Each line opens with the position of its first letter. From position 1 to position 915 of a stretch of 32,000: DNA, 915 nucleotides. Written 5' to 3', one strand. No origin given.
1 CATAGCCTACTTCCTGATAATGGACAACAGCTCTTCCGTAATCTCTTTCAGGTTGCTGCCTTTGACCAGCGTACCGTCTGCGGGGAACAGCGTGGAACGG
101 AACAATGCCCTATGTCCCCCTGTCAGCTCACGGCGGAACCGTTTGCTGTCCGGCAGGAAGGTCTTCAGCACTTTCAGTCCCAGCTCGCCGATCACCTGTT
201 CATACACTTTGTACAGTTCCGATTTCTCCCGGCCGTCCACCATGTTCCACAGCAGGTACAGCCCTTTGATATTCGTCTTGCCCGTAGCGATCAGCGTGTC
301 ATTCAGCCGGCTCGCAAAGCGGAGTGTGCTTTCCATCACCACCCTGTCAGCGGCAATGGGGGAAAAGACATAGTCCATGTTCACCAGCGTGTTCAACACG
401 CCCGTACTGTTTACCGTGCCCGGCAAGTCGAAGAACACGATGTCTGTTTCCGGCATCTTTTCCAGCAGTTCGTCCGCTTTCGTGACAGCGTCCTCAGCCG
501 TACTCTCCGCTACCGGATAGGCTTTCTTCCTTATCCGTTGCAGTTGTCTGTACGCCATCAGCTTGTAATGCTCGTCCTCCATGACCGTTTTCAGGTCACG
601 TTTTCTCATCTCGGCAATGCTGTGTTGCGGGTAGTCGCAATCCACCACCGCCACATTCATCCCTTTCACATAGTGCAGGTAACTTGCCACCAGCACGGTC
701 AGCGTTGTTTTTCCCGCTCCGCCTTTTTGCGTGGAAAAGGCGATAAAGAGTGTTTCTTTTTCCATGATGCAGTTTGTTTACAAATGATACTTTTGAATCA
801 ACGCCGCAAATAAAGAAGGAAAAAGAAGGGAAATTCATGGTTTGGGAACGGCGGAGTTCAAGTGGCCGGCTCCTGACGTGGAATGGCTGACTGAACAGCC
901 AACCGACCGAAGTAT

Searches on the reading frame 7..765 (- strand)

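Call 7: search_protein_families(library=pfam, proteins=[window:7-765:-], max_evalue=0.01)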
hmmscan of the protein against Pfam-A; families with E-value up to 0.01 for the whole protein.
window:7-765:- (252 aa): 4 families
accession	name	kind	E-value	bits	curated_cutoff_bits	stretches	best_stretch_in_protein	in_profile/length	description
PF01656.29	CbiA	-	1.1e-12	48.4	25.4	1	8-212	1-117/125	CobQ/CobB/MinD/ParA nucleotide binding domain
PF13614.12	AAA_31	-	9.2e-10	39.2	27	1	7-70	3-63/177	AAA domain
PF09140.17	MipZ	-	3.7e-09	36.7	20.7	1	7-121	2-114/262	ATPase MipZ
PF10609.15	ParA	-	2.2e-06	27.7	27.1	1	7-66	5-62/246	NUBPL iron-transfer P-loop NTPase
